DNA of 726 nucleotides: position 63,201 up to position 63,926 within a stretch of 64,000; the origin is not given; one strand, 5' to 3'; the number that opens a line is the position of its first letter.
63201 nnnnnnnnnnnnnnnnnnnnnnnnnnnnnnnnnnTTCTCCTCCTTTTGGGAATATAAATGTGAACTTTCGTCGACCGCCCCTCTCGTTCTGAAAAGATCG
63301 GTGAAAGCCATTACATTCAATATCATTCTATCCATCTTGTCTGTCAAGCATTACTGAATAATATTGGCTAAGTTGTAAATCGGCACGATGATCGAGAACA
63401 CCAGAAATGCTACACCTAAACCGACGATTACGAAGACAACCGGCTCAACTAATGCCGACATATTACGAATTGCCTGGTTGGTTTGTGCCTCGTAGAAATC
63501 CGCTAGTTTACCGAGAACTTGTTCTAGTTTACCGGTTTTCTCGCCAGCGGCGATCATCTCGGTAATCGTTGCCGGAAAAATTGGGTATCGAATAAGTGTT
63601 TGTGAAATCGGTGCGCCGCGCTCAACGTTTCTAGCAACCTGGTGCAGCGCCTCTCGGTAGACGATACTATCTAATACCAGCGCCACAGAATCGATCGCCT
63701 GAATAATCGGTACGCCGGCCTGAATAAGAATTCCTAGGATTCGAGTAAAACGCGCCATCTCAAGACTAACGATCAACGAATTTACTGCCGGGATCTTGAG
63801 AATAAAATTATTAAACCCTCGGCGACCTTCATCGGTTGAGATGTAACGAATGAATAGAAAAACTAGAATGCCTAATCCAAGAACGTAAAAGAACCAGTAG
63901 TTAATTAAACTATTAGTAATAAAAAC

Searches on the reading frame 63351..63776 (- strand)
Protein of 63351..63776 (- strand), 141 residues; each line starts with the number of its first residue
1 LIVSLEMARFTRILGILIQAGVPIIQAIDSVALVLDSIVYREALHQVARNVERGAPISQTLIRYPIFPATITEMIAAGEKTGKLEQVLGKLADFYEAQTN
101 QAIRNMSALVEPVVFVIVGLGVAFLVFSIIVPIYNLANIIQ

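Call 41: search_protein_families(library=pfam, proteins=[window:63351-63776:-], max_evalue=0.0001)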
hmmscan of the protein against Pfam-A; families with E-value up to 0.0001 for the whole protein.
window:63351-63776:- (141 aa): 1 family
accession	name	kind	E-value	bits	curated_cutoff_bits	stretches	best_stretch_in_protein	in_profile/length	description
PF00482.28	T2SSF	-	2.8e-32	111.7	25.2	1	10-132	1-125/125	Type II secretion system (T2SS), protein F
